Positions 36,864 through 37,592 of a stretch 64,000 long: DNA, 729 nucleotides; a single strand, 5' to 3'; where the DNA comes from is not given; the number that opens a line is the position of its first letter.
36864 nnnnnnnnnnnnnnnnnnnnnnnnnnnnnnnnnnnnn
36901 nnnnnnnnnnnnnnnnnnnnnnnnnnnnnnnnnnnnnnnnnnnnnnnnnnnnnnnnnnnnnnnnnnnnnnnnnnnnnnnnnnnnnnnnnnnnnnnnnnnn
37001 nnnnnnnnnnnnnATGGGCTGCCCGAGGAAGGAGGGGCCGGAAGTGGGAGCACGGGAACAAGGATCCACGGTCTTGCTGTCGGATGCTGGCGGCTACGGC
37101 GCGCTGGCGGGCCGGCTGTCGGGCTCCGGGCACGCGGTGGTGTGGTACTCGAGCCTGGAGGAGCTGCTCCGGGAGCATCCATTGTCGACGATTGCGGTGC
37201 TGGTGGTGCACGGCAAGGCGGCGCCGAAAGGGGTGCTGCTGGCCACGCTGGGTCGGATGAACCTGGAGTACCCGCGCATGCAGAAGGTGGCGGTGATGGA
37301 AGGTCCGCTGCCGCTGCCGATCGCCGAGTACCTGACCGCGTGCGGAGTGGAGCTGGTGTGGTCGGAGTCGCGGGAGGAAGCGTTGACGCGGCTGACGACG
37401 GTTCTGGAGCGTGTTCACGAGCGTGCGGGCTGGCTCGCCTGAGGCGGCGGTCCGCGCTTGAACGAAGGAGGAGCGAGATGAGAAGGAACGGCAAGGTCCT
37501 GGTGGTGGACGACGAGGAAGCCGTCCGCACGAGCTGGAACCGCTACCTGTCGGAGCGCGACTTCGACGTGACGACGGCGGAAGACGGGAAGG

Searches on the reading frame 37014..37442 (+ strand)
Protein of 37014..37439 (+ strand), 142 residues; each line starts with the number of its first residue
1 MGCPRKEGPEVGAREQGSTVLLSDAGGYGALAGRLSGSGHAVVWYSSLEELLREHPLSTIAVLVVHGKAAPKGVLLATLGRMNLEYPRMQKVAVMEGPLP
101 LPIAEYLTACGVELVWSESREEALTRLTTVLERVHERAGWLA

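Call 7: search_protein_families(library=pfam, proteins=[window:37014-37439:+])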
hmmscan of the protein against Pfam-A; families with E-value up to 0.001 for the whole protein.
seq(142 aa): 0 families

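Call 20: find_homologous_proteins(query=window:37044-37442:+, max_evalue=0.001)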
Query window:37044-37442:+ (132 aa): 104 proteins with E <= 0.001 among 220 candidates.
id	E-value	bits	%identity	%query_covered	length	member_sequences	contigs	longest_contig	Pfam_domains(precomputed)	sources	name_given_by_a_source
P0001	4.4e-78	278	99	100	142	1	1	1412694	-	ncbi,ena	-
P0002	1.4e-65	237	84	100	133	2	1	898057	-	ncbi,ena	-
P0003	9.2e-59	215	83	92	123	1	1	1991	-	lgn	-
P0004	3.1e-42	162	61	99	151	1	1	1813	-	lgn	-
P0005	4.9e-42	161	60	100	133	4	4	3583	-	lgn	-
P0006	1.8e-41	159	60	96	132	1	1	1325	-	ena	-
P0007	1.9e-41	159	62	100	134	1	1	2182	-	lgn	-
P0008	3.0e-41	159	57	100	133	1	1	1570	-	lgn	-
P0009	7.0e-41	157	60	98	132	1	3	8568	-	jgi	jgi:hypothetical protein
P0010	7.1e-41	157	58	98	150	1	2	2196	-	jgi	jgi:hypothetical protein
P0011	1.2e-40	157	56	100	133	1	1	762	-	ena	-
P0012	1.7e-40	156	59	100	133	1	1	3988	-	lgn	-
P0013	4.8e-40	155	59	97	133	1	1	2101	-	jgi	-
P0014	7.6e-40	154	58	97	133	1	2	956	-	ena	-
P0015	9.0e-40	154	61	96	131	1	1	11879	-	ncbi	-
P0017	4.2e-39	152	58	100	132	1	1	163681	-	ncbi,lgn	-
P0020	7.8e-39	151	55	100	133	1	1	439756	-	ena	-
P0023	1.6e-38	150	59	98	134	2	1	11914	-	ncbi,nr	ncbi:MAG: hypothetical protein HY705_02875 [Gemmatimonadetes bacterium]|nr:hypothetical protein [Gem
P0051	2.0e-34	137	53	98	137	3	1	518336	-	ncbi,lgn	-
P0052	2.5e-34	136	56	95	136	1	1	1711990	-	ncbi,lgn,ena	-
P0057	1.0e-33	134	49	100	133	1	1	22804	-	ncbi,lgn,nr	ncbi:MAG TPA: hypothetical protein VLH75_17020 [Longimicrobiales bacterium]|nr:hypothetical protein 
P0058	1.3e-33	134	53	100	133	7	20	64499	-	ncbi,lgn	ncbi:MAG: hypothetical protein AMXMBFR53_28440 [Gemmatimonadota bacterium]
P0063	3.0e-33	133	55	98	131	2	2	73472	-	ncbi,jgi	ncbi:MAG: hypothetical protein P8099_09430 [Gemmatimonadota bacterium]|jgi:hypothetical protein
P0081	1.1e-31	128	54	96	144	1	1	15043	-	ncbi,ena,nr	ncbi:MAG: hypothetical protein R3314_05660 [Longimicrobiales bacterium]|nr:hypothetical protein [Lon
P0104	5.9e-19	87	51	68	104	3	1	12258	-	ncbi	-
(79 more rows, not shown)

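Call 21: find_encoding_contigs(protein=P0002, flank=5000, max_places=1)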
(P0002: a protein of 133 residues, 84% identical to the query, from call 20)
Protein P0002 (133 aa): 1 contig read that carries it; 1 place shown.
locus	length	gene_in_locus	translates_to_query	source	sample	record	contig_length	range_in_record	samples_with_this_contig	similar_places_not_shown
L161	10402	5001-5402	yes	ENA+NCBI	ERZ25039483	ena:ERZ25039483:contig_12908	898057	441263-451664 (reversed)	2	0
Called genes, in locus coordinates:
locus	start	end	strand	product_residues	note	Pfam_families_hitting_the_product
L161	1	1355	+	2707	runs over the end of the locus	PF00668:Condensation, PF00501:AMP-binding, PF13193:AMP-binding_C, PF00550:PP-binding, PF00668:Condensation, PF00501:AMP-binding, PF13193:AMP-binding_C, PF00550:PP-binding, +3 more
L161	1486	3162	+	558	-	PF00672:HAMP, PF00512:HisKA, PF02518:HATPase_c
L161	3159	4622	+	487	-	PF00072:Response_reg, PF00158:Sigma54_activat, PF14532:Sigma54_activ_2, PF00004:AAA (weak), PF07724:AAA_2 (weak), PF07728:AAA_5, PF25601:AAA_lid_14, PF02954:HTH_8 (weak)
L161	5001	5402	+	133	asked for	-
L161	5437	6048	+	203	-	PF00072:Response_reg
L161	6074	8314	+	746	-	PF14522:Cytochrome_C7 (faint), PF09699:Paired_CXXCH_1 (faint), PF14537:Cytochrom_c3_2 (faint), PF01292:Ni_hydr_CYTB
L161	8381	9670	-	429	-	PF00709:Adenylsucc_synt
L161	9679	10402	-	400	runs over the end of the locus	PF04389:Peptidase_M28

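Call 22: find_encoding_contigs(protein=P0017, flank=5000, max_places=1)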
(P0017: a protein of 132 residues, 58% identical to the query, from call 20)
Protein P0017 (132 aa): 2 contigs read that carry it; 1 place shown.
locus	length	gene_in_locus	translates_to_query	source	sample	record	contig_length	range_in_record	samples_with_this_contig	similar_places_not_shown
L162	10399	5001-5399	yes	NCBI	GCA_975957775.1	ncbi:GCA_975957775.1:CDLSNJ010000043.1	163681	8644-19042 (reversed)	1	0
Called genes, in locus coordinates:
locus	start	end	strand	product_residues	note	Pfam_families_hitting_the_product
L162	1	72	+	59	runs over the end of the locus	-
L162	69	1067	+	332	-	PF02424:ApbE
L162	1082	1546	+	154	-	PF00571:CBS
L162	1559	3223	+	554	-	PF00672:HAMP, PF00512:HisKA, PF02518:HATPase_c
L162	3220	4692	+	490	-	PF00072:Response_reg, PF00158:Sigma54_activat, PF14532:Sigma54_activ_2, PF00004:AAA (weak), PF07724:AAA_2 (weak), PF07728:AAA_5, PF25601:AAA_lid_14, PF02954:HTH_8 (weak)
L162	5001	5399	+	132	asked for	-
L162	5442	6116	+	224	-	PF00072:Response_reg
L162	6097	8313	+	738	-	PF09699:Paired_CXXCH_1 (faint), PF14537:Cytochrom_c3_2 (weak), PF01292:Ni_hydr_CYTB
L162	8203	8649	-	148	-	PF01575:MaoC_dehydratas, PF13452:FAS1_DH_region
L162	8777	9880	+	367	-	PF00378:ECH_1, PF16113:ECH_2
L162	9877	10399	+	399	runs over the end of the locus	PF06050:HGD-D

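Call 23: find_encoding_contigs(protein=P0020, flank=5000, max_places=1)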
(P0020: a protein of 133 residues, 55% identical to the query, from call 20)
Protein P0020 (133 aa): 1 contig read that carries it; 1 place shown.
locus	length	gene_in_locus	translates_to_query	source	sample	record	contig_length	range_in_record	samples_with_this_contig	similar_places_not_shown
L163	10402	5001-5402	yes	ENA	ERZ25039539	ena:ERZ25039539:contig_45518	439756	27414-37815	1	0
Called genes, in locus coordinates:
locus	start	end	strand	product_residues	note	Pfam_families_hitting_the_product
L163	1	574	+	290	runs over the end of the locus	PF02735:Ku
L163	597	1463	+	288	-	PF12728:HTH_17 (weak), PF13411:MerR_1, PF13432:TPR_16, PF14559:TPR_19, PF13414:TPR_11, PF13432:TPR_16, PF00515:TPR_1, PF13432:TPR_16, +11 more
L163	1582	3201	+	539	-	PF00672:HAMP, PF00512:HisKA, PF02518:HATPase_c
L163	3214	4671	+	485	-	PF00072:Response_reg, PF13191:AAA_16 (faint), PF00158:Sigma54_activat, PF14532:Sigma54_activ_2, PF07724:AAA_2 (weak), PF07728:AAA_5, PF25601:AAA_lid_14, PF02954:HTH_8 (faint)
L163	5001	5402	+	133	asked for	-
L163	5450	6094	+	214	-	PF00072:Response_reg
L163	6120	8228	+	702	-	PF14522:Cytochrome_C7 (faint), PF14537:Cytochrom_c3_2 (faint), PF09699:Paired_CXXCH_1 (faint), PF22113:Mtrc-MtrF_II-IV_dom (faint), PF01292:Ni_hydr_CYTB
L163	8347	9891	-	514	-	PF07690:MFS_1, PF00854:PTR2, PF07690:MFS_1 (weak)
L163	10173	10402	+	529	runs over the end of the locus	PF00082:Peptidase_S8, PF00801:PKD, PF18911:PKD_4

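Call 24: find_encoding_contigs(protein=P0052, flank=5000, max_places=1)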
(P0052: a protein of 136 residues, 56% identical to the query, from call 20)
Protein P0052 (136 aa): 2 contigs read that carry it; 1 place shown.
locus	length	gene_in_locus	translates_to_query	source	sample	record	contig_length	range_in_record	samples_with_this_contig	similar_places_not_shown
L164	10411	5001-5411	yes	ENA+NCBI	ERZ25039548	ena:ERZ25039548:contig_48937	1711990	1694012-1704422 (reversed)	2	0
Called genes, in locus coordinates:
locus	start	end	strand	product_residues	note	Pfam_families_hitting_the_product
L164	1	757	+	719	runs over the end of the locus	PF02203:TarH, PF12729:4HB_MCP_1, PF18947:HAMP_2, PF00015:MCPsignal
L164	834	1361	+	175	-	PF01584:CheW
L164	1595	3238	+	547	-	PF00672:HAMP, PF00512:HisKA, PF02518:HATPase_c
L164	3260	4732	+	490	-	PF00072:Response_reg, PF00158:Sigma54_activat, PF14532:Sigma54_activ_2, PF00004:AAA (weak), PF07728:AAA_5, PF25601:AAA_lid_14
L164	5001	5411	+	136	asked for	-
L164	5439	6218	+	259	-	PF00072:Response_reg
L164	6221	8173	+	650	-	PF09699:Paired_CXXCH_1 (faint), PF14537:Cytochrom_c3_2 (faint), PF14522:Cytochrome_C7 (weak), PF01292:Ni_hydr_CYTB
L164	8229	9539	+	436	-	PF03572:Peptidase_S41 (faint)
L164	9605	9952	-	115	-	PF13744:HTH_37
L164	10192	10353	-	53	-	-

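Call 25: find_encoding_contigs(protein=P0051, flank=5000, max_places=1)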
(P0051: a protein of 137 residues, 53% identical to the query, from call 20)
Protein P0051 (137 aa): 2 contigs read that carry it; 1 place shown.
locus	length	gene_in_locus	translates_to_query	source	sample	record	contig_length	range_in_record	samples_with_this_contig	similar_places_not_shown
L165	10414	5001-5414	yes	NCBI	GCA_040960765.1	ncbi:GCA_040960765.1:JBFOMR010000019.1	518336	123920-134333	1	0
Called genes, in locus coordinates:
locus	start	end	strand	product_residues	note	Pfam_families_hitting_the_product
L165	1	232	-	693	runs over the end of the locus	PF12838:Fer4_7 (faint), PF13187:Fer4_9 (faint), PF13237:Fer4_10 (faint), PF14697:Fer4_21 (faint), PF13247:Fer4_11, PF12837:Fer4_6 (weak), PF03916:NrfD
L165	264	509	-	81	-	-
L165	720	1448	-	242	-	PF01597:GCV_H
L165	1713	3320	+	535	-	PF00672:HAMP, PF00512:HisKA, PF02518:HATPase_c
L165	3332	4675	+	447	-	PF00072:Response_reg, PF00004:AAA (faint), PF00158:Sigma54_activat, PF14532:Sigma54_activ_2, PF25601:AAA_lid_14, PF02954:HTH_8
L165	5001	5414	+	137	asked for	-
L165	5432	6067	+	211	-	PF00072:Response_reg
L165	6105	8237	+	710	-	PF22113:Mtrc-MtrF_II-IV_dom (faint), PF09699:Paired_CXXCH_1 (faint), PF14522:Cytochrome_C7 (faint), PF14537:Cytochrom_c3_2 (faint), PF01292:Ni_hydr_CYTB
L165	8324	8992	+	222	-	PF13628:DUF4142, PF03713:DUF305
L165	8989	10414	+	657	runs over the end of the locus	-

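Call 26: find_encoding_contigs(protein=P0057, flank=5000, max_places=1)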
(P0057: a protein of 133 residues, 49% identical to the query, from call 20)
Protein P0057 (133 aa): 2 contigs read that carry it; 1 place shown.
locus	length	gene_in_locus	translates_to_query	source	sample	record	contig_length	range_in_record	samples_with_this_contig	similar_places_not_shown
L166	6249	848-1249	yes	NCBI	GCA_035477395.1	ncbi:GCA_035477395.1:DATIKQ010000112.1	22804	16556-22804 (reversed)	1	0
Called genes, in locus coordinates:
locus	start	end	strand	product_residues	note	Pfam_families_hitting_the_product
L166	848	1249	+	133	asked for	-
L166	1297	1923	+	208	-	PF00072:Response_reg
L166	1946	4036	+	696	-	PF14522:Cytochrome_C7 (faint), PF14537:Cytochrom_c3_2 (faint), PF09699:Paired_CXXCH_1 (faint), PF01292:Ni_hydr_CYTB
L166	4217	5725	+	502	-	PF07690:MFS_1, PF00854:PTR2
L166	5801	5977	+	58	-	-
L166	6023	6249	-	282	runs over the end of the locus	PF19089:DUF5777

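Call 27: find_encoding_contigs(protein=P0058, flank=5000, max_places=2)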
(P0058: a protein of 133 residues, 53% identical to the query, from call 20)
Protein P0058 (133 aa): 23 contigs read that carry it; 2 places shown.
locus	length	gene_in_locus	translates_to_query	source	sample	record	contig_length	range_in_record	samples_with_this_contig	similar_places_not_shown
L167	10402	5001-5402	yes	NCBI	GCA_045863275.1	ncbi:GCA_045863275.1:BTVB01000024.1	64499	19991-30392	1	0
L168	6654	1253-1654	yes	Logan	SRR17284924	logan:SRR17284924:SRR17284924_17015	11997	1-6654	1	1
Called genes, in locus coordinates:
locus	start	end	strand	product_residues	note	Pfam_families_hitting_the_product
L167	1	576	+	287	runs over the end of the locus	PF02735:Ku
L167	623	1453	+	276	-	PF13411:MerR_1, PF13432:TPR_16, PF14559:TPR_19, PF13432:TPR_16, PF07719:TPR_2 (weak), PF13181:TPR_8 (weak), PF13424:TPR_12, PF14559:TPR_19 (weak), +8 more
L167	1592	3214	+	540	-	PF00512:HisKA, PF02518:HATPase_c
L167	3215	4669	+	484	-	PF00072:Response_reg, PF00158:Sigma54_activat, PF14532:Sigma54_activ_2, PF00004:AAA (weak), PF07724:AAA_2 (weak), PF07728:AAA_5, PF25601:AAA_lid_14, PF02954:HTH_8 (weak)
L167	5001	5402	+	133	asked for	-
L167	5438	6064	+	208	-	PF00072:Response_reg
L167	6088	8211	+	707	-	PF09699:Paired_CXXCH_1 (faint), PF14522:Cytochrome_C7 (faint), PF14537:Cytochrom_c3_2 (faint), PF01292:Ni_hydr_CYTB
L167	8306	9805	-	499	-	PF07690:MFS_1, PF00854:PTR2, PF07690:MFS_1 (weak)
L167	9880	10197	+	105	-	-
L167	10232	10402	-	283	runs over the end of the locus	PF19089:DUF5777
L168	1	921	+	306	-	?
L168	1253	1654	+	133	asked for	-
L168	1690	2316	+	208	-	PF00072:Response_reg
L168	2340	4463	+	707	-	PF09699:Paired_CXXCH_1 (faint), PF14522:Cytochrome_C7 (faint), PF14537:Cytochrom_c3_2 (faint), PF01292:Ni_hydr_CYTB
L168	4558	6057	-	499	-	PF07690:MFS_1, PF00854:PTR2, PF07690:MFS_1 (weak)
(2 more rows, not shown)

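Call 28: find_encoding_contigs(protein=P0063, flank=5000, max_places=1)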
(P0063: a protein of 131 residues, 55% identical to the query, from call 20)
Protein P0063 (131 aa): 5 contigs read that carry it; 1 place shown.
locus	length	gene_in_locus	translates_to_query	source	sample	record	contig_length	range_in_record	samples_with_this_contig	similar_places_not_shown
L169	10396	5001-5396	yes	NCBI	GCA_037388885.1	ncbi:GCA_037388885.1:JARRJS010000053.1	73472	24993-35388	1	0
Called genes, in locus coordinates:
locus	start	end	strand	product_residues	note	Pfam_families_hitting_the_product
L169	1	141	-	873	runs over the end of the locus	PF26549:Tricorn_N, PF00326:Peptidase_S9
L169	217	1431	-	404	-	PF07690:MFS_1, PF06779:MFS_4, PF12832:MFS_1_like (weak), PF00083:Sugar_tr (weak), PF07690:MFS_1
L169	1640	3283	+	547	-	PF00672:HAMP, PF00512:HisKA, PF02518:HATPase_c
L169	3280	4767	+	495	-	PF00072:Response_reg, PF00158:Sigma54_activat, PF14532:Sigma54_activ_2, PF07724:AAA_2 (weak), PF07728:AAA_5, PF25601:AAA_lid_14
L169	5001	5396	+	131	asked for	-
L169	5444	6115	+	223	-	PF00072:Response_reg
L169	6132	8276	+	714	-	PF09699:Paired_CXXCH_1 (faint), PF14522:Cytochrome_C7 (faint), PF14537:Cytochrom_c3_2 (faint), PF22113:Mtrc-MtrF_II-IV_dom (faint), PF01292:Ni_hydr_CYTB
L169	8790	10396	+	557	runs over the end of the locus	PF13237:Fer4_10 (faint), PF14691:Fer4_20, PF00070:Pyr_redox (faint), PF07992:Pyr_redox_2, PF13450:NAD_binding_8 (weak), PF12838:Fer4_7, PF13534:Fer4_17 (weak), PF00037:Fer4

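Call 35: search_protein_families(library=ncbifam, proteins=[window:37044-37442:+], max_evalue=0.001)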
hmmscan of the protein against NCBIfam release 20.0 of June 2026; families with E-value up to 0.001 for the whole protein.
window:37044-37442:+ (132 aa): 0 families

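Call 37: find_encoding_contigs(protein=P0081, flank=5000, max_places=1)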
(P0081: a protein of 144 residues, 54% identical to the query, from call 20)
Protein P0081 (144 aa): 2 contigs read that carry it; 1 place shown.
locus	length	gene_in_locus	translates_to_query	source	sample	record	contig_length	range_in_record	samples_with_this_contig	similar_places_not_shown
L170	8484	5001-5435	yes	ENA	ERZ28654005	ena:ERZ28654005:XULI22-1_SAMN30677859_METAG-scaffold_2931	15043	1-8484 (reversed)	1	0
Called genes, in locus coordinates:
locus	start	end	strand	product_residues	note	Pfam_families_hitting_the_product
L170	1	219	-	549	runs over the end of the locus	PF00672:HAMP, PF00512:HisKA, PF02518:HATPase_c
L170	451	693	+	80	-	-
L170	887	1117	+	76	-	-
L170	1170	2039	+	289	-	PF12797:Fer4_2 (faint), PF13237:Fer4_10 (faint), PF00037:Fer4 (faint), PF12837:Fer4_6 (faint), PF12838:Fer4_7 (faint), PF13187:Fer4_9 (faint), PF13247:Fer4_11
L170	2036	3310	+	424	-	PF03916:NrfD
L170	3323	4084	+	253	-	PF01597:GCV_H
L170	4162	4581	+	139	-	PF02085:Cytochrom_CIII, PF14522:Cytochrome_C7 (weak)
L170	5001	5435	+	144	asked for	-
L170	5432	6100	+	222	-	PF00072:Response_reg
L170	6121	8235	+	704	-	PF14522:Cytochrome_C7 (faint), PF14537:Cytochrom_c3_2 (faint), PF22113:Mtrc-MtrF_II-IV_dom (faint), PF09699:Paired_CXXCH_1 (weak), PF01292:Ni_hydr_CYTB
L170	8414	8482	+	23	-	?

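Call 38: find_encoding_contigs(protein=P0023, flank=5000, max_places=1)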
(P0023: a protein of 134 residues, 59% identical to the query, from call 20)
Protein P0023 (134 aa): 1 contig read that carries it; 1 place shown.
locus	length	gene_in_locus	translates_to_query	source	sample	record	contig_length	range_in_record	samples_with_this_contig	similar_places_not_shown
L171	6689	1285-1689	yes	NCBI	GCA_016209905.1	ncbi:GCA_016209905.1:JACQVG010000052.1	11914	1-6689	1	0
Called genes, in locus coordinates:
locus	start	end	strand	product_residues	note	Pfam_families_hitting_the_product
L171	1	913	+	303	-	PF00158:Sigma54_activat, PF14532:Sigma54_activ_2, PF07728:AAA_5 (weak), PF25601:AAA_lid_14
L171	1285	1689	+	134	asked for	-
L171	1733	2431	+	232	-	PF00072:Response_reg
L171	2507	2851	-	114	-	-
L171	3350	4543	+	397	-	PF01292:Ni_hydr_CYTB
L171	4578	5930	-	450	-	PF00072:Response_reg, PF00158:Sigma54_activat, PF13191:AAA_16 (weak), PF14532:Sigma54_activ_2, PF01078:Mg_chelatase (faint), PF07728:AAA_5 (weak), PF25601:AAA_lid_14, PF02954:HTH_8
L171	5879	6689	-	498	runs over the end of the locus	PF00512:HisKA, PF02518:HATPase_c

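Call 39: find_encoding_contigs(protein=P0104, flank=5000, max_places=1)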
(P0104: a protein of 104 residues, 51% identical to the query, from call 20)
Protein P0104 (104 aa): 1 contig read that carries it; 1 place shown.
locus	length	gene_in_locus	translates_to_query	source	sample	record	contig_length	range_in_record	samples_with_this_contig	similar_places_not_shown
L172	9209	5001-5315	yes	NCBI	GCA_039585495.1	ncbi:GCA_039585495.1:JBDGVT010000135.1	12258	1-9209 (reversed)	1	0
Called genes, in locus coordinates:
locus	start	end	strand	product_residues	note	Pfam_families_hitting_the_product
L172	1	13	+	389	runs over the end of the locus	PF16656:Pur_ac_phosph_N, PF00149:Metallophos, PF12850:Metallophos_2 (weak)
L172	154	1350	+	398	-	PF00144:Beta-lactamase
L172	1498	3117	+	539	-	PF00672:HAMP, PF00512:HisKA, PF02518:HATPase_c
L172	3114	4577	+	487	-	PF00072:Response_reg, PF00158:Sigma54_activat, PF13191:AAA_16 (weak), PF14532:Sigma54_activ_2, PF00004:AAA (weak), PF07724:AAA_2 (weak), PF07728:AAA_5, PF25601:AAA_lid_14, +1 more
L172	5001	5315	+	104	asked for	-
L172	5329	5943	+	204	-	PF00072:Response_reg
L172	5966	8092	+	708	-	PF09699:Paired_CXXCH_1 (faint), PF14522:Cytochrome_C7 (faint), PF14537:Cytochrom_c3_2 (faint), PF22113:Mtrc-MtrF_II-IV_dom (faint), PF01292:Ni_hydr_CYTB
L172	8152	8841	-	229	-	PF07661:MORN_2 (faint)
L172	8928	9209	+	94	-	?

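Call 77: predict_structure(alignment_id=A2)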
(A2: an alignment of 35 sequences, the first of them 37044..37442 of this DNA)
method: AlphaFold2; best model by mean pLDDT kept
length: 132 residues; sequences in the alignment: 35
mean_pLDDT: 79.4   pTM: 0.75
mean pLDDT of the five models: 79.4, 76.4, 76.0, 73.6, 70.5
residues with pLDDT >= 90: 26; 70-90: 86; 50-70: 12; < 50: 8
segments of 3 or more residues with pLDDT < 50: 1-5, 130-132
pLDDT, mean of each block of 10 residues (from residue 1): 56 71 71 84 87 84 86 91 86 92 82 78 71 44
secondary structure, 60 per line:
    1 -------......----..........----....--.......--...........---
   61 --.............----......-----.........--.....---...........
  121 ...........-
elements in order: E8-13 H18-27 E32-35 H38-44 E50-57 H63-75 E80-85 H91-99 E102-106 H110-131

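Call 79: fold_search(model_id=the predicted structure, library=pdb)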
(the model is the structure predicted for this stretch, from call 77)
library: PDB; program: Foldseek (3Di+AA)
matches with E <= 10: 1650; with E <= 0.001: 49
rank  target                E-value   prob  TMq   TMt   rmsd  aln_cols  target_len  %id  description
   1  4dad                  4.4e-06  1.00  0.71  0.70   4.2       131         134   17  Crystal structure of a Putative pilus assembly-related protein (BPSS2195) from Burkholderia pseudomallei K96243 at 2.50  (released 2012-01-25)
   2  4d6y_A                2.9e-05  1.00  0.65  0.70   3.4       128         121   20  Crystal structure of the receiver domain of NtrX from Brucella abortus in complex with beryllofluoride and magnesium (released 2015-07-08)
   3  2jk1                  4.9e-05  1.00  0.63  0.60   4.7       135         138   14  Crystal structure of the wild-type HupR receiver domain (released 2008-11-11)
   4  4dn6_A                5.2e-05  1.00  0.65  0.68   3.7       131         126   17  Crystal structure of a putative pilus assembly protein (cpaE) from Burkholderia thailandensis E264 at 2.80 A resolutio (released 2012-02-29)
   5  4d6x_C                1.0e-04  1.00  0.65  0.71   3.3       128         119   20  Crystal structure of the receiver domain of NtrX from Brucella abortus (released 2015-07-08)
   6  2qxy_B                1.1e-04  1.00  0.62  0.69   3.2       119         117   17  Crystal structure of a response regulator from Thermotoga maritima (released 2007-08-28)
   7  2pln                  1.2e-04  1.00  0.68  0.75   2.7       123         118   15  Crystal structure analysis of HP1043, an orphan resonse regulator of h. pylori (released 2007-05-01)
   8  2qxy_A                1.3e-04  1.00  0.67  0.73   2.9       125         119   16  Crystal structure of a response regulator from Thermotoga maritima (released 2007-08-28)
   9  4lda_D                1.8e-04  1.00  0.62  0.67   3.7       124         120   20  Crystal structure of a CheY-like protein (tadZ) from Pseudomonas aeruginosa PAO1 at 2.70 A resolution (released 2013-07-24)
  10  6swl_A                2.0e-04  1.00  0.68  0.67   3.2       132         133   14  The REC domain of XynC, a response regulator from Geobacillus stearothermophilus (released 2020-10-14)
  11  3hv2_B                2.2e-04  1.00  0.66  0.70   3.1       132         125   12  Crystal structure of signal receiver domain OF HD domain-containing protein FROM Pseudomonas fluorescens Pf-5 (released 2009-06-23)
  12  4dn6_B                2.3e-04  1.00  0.69  0.74   3.1       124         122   18  Crystal structure of a putative pilus assembly protein (cpaE) from Burkholderia thailandensis E264 at 2.80 A resolutio (released 2012-02-29)
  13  5m7p_B                2.3e-04  1.00  0.66  0.22   3.0       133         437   18  Crystal structure of NtrX from Brucella abortus in complex with ADP processed with the CrystalDirect automated mountin (released 2017-01-25)
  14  6swl_B                2.3e-04  1.00  0.69  0.70   3.2       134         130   15  The REC domain of XynC, a response regulator from Geobacillus stearothermophilus (released 2020-10-14)
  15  3crn_B                2.7e-04  1.00  0.75  0.79   2.6       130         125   12  Crystal structure of response regulator receiver domain protein (CheY-like) from Methanospirillum hungatei JF-1 (released 2008-04-22)
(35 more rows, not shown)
